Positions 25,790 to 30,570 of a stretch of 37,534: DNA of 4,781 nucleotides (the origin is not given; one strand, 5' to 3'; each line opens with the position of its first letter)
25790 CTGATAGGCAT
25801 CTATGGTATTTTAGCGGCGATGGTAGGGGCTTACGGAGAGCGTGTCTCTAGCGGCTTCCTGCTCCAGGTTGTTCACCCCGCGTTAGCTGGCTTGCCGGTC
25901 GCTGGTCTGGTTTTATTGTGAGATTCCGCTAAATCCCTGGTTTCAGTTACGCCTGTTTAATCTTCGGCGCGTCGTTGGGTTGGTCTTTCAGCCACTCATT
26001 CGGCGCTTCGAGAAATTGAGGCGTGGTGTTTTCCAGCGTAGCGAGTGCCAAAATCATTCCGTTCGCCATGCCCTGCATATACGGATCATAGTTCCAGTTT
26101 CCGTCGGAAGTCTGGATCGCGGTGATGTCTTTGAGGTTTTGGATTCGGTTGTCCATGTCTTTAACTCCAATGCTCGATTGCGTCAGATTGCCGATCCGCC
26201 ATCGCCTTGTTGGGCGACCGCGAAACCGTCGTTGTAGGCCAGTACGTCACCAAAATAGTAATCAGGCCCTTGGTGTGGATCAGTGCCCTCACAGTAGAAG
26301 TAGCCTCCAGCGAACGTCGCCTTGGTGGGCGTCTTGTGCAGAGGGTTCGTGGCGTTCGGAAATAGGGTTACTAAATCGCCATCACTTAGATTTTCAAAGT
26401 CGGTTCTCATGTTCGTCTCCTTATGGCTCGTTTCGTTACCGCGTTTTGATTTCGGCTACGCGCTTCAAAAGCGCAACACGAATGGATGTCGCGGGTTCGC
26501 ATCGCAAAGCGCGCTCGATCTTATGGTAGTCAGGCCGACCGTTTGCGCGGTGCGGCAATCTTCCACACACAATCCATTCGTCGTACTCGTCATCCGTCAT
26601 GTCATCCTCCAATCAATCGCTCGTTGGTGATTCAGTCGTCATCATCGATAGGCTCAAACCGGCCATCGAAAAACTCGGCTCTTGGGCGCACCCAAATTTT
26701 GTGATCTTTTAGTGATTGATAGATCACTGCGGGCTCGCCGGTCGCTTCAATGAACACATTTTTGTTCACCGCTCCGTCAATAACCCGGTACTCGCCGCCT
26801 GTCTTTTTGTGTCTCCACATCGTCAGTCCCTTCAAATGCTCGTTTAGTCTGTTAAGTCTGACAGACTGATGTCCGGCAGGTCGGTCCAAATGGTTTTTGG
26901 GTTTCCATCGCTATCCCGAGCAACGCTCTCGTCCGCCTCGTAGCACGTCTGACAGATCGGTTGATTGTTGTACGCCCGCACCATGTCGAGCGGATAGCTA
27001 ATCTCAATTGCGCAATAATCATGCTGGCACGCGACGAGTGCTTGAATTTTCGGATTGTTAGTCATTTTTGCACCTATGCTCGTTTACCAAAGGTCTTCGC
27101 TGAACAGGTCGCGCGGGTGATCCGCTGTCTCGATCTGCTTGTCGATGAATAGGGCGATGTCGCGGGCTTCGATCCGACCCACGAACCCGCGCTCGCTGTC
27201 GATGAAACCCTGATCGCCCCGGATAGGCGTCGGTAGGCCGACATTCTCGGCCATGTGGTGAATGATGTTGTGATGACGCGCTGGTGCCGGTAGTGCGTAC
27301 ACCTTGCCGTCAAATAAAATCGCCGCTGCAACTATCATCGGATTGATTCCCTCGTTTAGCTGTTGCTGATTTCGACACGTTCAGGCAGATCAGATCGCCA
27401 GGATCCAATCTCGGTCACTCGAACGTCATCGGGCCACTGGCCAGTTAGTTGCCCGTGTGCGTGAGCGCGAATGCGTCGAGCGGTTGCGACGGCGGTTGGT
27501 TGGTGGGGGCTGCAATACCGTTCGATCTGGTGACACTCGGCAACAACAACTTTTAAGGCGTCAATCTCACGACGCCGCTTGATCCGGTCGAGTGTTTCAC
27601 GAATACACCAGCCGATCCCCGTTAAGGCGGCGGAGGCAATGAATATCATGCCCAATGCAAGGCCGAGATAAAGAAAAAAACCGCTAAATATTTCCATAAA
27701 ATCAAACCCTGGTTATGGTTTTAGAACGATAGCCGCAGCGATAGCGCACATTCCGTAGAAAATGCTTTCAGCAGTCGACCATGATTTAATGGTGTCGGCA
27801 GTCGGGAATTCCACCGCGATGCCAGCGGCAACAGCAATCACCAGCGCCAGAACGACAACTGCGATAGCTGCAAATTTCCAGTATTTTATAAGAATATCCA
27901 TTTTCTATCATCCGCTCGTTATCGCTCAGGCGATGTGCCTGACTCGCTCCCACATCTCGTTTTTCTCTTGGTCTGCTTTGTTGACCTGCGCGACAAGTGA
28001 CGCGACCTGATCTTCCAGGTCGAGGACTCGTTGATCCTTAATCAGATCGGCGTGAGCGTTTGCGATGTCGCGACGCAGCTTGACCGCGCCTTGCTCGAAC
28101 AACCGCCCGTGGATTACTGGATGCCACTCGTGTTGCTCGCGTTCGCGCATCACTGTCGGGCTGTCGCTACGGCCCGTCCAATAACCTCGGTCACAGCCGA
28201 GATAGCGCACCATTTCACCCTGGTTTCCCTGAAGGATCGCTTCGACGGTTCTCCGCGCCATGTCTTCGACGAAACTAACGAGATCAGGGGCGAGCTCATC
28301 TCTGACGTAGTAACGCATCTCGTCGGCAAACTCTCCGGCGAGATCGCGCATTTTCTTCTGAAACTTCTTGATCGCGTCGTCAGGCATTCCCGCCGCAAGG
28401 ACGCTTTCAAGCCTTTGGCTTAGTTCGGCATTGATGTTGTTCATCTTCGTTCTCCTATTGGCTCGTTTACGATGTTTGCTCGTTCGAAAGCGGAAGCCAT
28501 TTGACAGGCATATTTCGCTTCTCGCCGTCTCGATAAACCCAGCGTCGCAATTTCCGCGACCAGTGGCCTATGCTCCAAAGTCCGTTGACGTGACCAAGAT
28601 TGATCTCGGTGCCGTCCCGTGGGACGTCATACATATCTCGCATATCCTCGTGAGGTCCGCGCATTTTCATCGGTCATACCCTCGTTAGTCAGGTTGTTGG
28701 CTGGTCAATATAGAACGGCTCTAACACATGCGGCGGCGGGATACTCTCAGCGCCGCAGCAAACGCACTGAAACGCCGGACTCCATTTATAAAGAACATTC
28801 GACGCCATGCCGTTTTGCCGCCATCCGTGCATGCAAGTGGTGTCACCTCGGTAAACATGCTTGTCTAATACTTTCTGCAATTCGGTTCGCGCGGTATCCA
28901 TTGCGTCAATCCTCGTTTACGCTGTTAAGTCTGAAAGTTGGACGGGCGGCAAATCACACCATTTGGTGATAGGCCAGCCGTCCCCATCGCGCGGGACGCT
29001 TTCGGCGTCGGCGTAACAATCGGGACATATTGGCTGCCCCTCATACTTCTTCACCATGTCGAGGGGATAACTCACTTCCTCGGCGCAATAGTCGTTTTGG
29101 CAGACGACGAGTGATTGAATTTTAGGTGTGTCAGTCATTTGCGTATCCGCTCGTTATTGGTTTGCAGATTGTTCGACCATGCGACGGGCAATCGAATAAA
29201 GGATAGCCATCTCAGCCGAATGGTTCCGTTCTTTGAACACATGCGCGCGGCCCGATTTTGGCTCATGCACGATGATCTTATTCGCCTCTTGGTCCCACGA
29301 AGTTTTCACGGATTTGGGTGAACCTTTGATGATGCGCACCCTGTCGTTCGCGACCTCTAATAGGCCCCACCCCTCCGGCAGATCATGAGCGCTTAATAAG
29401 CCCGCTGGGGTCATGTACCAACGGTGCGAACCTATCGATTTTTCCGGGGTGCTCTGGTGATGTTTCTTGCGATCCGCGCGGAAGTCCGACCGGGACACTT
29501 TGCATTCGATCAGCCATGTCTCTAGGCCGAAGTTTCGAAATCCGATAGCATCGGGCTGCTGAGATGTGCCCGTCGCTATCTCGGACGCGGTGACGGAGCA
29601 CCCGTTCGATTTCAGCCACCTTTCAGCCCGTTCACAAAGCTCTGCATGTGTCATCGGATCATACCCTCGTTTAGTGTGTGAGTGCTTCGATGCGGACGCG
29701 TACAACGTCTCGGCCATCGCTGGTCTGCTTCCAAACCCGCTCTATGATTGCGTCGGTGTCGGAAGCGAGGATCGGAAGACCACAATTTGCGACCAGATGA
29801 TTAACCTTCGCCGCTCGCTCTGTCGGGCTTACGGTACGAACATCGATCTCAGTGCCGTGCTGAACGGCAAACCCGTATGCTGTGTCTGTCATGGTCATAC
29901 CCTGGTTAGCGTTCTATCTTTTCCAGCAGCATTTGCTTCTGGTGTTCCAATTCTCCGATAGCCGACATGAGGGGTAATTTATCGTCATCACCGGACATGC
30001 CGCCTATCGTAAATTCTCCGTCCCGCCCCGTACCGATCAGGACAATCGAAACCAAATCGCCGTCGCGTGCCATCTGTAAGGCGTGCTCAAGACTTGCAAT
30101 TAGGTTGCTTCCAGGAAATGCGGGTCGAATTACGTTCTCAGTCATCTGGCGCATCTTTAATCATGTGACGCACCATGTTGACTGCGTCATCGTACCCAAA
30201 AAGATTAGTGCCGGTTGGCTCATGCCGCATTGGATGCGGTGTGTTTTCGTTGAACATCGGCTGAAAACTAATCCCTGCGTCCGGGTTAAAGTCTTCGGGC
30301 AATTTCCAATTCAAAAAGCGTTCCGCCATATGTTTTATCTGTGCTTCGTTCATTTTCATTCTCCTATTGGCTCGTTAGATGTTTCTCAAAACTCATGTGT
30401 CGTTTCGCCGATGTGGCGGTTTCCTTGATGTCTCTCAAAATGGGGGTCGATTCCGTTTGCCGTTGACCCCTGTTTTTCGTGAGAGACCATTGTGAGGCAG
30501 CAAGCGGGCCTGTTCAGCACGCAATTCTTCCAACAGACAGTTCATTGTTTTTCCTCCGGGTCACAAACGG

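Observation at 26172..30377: Conserved intercistronic linker TAA(A)CGAG(C/G) upstream of 15 leftward accessory genes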

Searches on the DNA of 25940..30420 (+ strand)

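Call 75: search_dna_similar(query=window:25940-30420:+, collection=phages, mode=distant, max_rows=10)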
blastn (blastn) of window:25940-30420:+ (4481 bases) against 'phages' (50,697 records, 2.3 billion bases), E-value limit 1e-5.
Records with a match: 1; places in all: 1; records where one place covers at least 80% of the query: 0.
Best place of each record, by identity: 60-80% 1.
By first word of the organism name: Rhizobium 1.
By host as written in the record: Rhizobium phaseoli I1_23 1.
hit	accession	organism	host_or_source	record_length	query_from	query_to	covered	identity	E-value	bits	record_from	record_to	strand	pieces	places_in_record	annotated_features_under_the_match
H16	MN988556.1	Rhizobium phage RHph_I1_23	Rhizobium phaseoli I1_23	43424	4262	4424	4%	72.9%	4e-14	88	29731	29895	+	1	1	hypothetical protein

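Call 77: get_annotated_region(hit=H16, flank=6000)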
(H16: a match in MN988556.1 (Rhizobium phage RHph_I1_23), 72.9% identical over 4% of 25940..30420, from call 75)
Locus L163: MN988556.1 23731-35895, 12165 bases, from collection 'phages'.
description: Rhizobium phage RHph_I1_23, complete genome.
organism: Rhizobium phage RHph_I1_23 (NCBI taxid 2509727)
taxonomy: Viruses; Duplodnaviria; Heunggongvirae; Uroviricota; Caudoviricetes
host: Rhizobium phaseoli I1_23; source: agricultural lands; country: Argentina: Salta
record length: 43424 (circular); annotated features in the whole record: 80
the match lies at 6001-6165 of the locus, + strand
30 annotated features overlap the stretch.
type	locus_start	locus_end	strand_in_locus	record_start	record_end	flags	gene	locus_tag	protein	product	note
CDS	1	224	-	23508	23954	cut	-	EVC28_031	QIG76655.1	hypothetical protein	-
CDS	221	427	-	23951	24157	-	-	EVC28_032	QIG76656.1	hypothetical protein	-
CDS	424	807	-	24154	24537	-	-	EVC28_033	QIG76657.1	hypothetical protein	-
CDS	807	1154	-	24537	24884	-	-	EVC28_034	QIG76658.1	HNH endonuclease protein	GO_function: GO:0003676 - nucleic acid binding; GO_function: GO:0004519 - endonuclease activity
CDS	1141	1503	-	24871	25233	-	-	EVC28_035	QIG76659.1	hypothetical protein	-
CDS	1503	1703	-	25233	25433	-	-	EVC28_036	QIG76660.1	hypothetical protein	-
CDS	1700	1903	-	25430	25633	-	-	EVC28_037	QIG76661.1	hypothetical protein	-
CDS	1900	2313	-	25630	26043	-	-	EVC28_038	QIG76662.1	hypothetical protein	-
CDS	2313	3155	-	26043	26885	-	-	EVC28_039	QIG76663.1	essential recombination ERF family protein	-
CDS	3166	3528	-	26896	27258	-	-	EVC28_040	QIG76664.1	hypothetical protein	-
CDS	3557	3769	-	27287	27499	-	-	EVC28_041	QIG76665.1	hypothetical protein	-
CDS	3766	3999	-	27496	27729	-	-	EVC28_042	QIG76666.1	hypothetical protein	-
CDS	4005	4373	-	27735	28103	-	-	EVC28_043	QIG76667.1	hypothetical protein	-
CDS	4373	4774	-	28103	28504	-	-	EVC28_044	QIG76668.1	hypothetical protein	-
CDS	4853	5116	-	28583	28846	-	-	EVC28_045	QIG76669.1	hypothetical protein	-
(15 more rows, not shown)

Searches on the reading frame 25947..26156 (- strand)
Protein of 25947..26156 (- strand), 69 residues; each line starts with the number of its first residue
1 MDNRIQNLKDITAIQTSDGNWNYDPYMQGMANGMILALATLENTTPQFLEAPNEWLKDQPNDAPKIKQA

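Call 18: search_protein_families(library=phrogs, proteins=[window:25947-26156:-], max_evalue=0.01)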
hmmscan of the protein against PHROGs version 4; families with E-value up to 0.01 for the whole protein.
window:25947-26156:- (69 aa): 1 family
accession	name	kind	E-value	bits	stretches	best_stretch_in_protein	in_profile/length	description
phrog_23796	-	unknown function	8.7e-08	33.4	1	5-59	66-120/124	-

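Call 85: search_protein_families(library=pfam, proteins=[window:25947-26156:-], max_evalue=0.05)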
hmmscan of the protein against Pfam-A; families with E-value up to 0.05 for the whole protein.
window:25947-26156:- (69 aa): 0 families

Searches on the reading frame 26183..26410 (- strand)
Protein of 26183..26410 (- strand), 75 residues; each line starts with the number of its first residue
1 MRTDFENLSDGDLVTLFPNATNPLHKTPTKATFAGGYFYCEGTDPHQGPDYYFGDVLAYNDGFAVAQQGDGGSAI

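Call 18: search_protein_families(library=phrogs, proteins=[window:26183-26410:-], max_evalue=0.01)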
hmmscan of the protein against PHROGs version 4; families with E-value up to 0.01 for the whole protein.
window:26183-26410:- (75 aa): 0 families

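Call 85: search_protein_families(library=pfam, proteins=[window:26183-26410:-], max_evalue=0.05)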
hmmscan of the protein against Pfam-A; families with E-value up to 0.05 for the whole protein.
window:26183-26410:- (75 aa): 0 families

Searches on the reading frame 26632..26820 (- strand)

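Call 18: search_protein_families(library=phrogs, proteins=[window:26632-26820:-], max_evalue=0.01)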
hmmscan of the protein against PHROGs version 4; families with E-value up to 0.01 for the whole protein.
window:26632-26820:- (62 aa): 2 families
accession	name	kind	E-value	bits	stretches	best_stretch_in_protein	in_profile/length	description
phrog_4767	-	unknown function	6.1e-06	26.2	1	1-57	14-67/505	-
phrog_12083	-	unknown function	3.6e-05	24.5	1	2-59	138-194/195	-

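Call 85: search_protein_families(library=pfam, proteins=[window:26632-26820:-], max_evalue=0.05)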
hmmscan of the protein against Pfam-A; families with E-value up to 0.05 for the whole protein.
window:26632-26820:- (62 aa): 1 family
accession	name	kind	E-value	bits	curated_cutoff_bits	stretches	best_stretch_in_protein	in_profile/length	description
PF07866.17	DUF1653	-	1.5e-07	32.1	23.5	1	2-52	3-48/62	Protein of unknown function (DUF1653)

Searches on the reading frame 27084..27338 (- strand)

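Call 18: search_protein_families(library=phrogs, proteins=[window:27084-27338:-], max_evalue=0.01)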
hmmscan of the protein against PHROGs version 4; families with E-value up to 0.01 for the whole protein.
window:27084-27338:- (84 aa): 1 family
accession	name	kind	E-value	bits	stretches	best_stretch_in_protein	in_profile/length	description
phrog_839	-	unknown function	1.2e-12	48.9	1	1-84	82-175/253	-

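Call 84: search_protein_families(library=pfam, proteins=[window:27084-27338:-], max_evalue=0.05)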
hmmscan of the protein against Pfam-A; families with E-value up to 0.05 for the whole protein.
window:27084-27338:- (84 aa): 0 families

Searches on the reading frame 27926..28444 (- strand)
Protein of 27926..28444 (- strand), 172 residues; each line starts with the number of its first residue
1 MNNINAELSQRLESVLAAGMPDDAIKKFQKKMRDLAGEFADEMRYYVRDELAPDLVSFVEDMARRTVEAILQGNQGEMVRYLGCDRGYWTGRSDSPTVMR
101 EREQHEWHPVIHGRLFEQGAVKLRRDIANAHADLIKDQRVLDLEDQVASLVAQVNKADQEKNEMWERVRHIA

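Call 8: search_protein_families(library=pfam, proteins=[window:27926-28444:-], max_evalue=0.01)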
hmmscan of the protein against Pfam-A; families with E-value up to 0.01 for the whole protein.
window:27926-28444:- (172 aa): 0 families

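Call 16: find_encoding_contigs(protein=window:27926-28444:-, flank=10000, max_places=10)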
Protein window:27926-28444:- (172 aa): no gene with exactly this product is on record in the collection.

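Call 18: search_protein_families(library=phrogs, proteins=[window:27926-28444:-], max_evalue=0.01)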
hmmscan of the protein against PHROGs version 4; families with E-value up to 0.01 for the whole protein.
window:27926-28444:- (172 aa): 0 families

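Call 49: find_related_loci(query=window:27926-28444:-, collection=viral_contigs, flank=6000)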
Query window:27926-28444:- (172 aa) in viral_contigs; peptide patterns used: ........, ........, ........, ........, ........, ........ (x = any residue, [..] = any of these).
2 stretches matched a pattern, but none encodes a relative of the query by tblastn (E <= 1e-3).

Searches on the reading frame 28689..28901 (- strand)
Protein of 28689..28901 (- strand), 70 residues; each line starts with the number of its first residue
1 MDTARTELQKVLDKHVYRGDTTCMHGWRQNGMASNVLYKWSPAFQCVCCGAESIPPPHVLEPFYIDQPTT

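Call 17: search_protein_families(library=phrogs, proteins=[window:28689-28901:-], max_evalue=0.01)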
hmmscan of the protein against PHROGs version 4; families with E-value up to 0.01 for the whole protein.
window:28689-28901:- (70 aa): 0 families

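Call 84: search_protein_families(library=pfam, proteins=[window:28689-28901:-], max_evalue=0.05)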
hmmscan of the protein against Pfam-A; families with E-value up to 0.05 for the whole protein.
window:28689-28901:- (70 aa): 1 family
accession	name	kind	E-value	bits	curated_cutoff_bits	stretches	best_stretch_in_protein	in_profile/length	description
PF21510.3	PirA-like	-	0.037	14.8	27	1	35-69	41-74/95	PirA-like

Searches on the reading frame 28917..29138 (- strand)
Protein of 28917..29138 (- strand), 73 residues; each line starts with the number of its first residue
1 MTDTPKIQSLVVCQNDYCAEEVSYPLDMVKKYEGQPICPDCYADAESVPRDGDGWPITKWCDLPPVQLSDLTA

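Call 17: search_protein_families(library=phrogs, proteins=[window:28917-29138:-], max_evalue=0.01)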
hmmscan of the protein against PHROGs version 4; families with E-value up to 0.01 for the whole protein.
window:28917-29138:- (73 aa): 0 families

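Call 58: find_homologous_proteins(query=A2, max_evalue=0.001)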
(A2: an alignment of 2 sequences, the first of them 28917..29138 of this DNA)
Query A2 (2 sequences) (73 aa, profile of the alignment): 5 proteins with E <= 0.001 among 5 candidates.
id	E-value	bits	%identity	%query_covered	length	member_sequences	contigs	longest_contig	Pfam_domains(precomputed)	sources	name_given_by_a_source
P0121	7.4e-45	168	65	99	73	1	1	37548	-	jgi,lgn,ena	-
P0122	1.1e-44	168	100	100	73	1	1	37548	-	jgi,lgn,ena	-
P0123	8.1e-22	95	60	92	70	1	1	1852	-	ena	-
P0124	2.3e-20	90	53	93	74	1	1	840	-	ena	-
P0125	7.1e-18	82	49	99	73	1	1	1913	-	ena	-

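Call 59: find_encoding_contigs(protein=P0123, flank=5000, max_places=3)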
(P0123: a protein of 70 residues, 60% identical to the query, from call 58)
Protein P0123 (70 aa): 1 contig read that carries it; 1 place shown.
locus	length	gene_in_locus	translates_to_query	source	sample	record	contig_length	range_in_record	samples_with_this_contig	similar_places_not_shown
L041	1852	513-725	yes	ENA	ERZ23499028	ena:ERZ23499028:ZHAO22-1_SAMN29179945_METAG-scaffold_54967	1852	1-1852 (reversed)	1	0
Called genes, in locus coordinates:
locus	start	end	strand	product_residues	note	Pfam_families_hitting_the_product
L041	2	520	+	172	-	?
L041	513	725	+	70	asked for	-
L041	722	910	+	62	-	-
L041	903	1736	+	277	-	PF07505:DUF5131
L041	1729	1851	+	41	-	?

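Call 60: find_encoding_contigs(protein=P0125, flank=5000, max_places=3)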
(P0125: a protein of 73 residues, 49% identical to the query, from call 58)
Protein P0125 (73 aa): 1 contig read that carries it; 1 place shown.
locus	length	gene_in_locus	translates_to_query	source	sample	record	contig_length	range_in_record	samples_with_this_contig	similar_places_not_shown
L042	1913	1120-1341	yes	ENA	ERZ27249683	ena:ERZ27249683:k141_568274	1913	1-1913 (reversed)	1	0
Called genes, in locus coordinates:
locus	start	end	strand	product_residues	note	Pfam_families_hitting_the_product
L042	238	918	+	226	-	PF00805:Pentapeptide, PF13599:Pentapeptide_4, PF00805:Pentapeptide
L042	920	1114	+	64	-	-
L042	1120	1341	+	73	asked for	-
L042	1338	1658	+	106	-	-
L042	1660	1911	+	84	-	?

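Call 61: find_encoding_contigs(protein=P0124, flank=5000, max_places=3)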
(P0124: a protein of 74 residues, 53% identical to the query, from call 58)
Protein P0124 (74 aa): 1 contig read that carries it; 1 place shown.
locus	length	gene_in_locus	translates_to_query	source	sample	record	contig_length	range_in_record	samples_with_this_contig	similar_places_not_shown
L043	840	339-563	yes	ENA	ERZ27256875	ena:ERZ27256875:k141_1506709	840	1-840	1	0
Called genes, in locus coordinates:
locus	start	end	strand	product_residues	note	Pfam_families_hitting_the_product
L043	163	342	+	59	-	-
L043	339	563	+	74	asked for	-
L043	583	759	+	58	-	-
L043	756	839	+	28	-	?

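Call 84: search_protein_families(library=pfam, proteins=[window:28917-29138:-], max_evalue=0.05)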
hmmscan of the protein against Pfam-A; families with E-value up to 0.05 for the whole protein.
window:28917-29138:- (73 aa): 0 families

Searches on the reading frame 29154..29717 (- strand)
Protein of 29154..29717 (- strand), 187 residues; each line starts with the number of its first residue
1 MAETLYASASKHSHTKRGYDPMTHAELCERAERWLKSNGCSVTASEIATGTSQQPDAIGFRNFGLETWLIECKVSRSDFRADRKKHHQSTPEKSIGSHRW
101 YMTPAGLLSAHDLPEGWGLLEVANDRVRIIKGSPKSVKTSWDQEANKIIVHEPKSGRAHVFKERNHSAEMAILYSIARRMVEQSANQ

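Call 8: search_protein_families(library=pfam, proteins=[window:29154-29717:-], max_evalue=0.01)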
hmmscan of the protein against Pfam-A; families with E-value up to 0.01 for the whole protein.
window:29154-29717:- (187 aa): 0 families

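Call 17: search_protein_families(library=phrogs, proteins=[window:29154-29654:-], max_evalue=0.01)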
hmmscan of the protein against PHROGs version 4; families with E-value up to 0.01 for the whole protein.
window:29154-29654:- (166 aa): 6 families
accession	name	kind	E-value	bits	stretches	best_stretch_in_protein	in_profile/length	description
phrog_631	-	unknown function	1.2e-45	157.2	1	1-162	23-182/260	-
phrog_9263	-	unknown function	6.4e-25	89.5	1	2-121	63-182/230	-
phrog_2776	-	unknown function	3.6e-12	47.4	1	35-133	46-140/181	-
phrog_5429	-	DNA, RNA and nucleotide metabolism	5e-10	40.6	1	35-128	53-138/176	DNA repair protein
phrog_14517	-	unknown function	2.3e-08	34.9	1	33-120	44-135/296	-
phrog_16308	-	unknown function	3.1e-07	31.3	1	1-41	3-46/58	-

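Call 48: find_related_loci(query=window:29154-29654:-, collection=viral_contigs, flank=6000)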
Query window:29154-29654:- (166 aa) in viral_contigs; peptide patterns used: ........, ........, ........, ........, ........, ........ (x = any residue, [..] = any of these).
2 stretches matched a pattern; 1 encode a relative of the query (tblastn E <= 1e-3); 1 distinct loci.
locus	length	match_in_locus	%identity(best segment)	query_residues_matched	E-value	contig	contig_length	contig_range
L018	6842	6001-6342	48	1-113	4e-31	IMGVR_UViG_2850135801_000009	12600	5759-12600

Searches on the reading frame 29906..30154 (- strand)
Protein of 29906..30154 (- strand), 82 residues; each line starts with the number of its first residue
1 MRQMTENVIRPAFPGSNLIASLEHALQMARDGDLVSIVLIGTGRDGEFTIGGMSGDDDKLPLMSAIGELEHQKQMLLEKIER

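Call 17: search_protein_families(library=phrogs, proteins=[window:29906-30154:-], max_evalue=0.01)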
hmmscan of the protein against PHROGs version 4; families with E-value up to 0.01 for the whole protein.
window:29906-30154:- (82 aa): 1 family
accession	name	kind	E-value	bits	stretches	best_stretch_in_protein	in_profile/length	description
phrog_796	-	unknown function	0.00012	22.8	1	17-71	20-73/83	-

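Call 84: search_protein_families(library=pfam, proteins=[window:29906-30154:-], max_evalue=0.05)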
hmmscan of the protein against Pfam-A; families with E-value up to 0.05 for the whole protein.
window:29906-30154:- (82 aa): 0 families
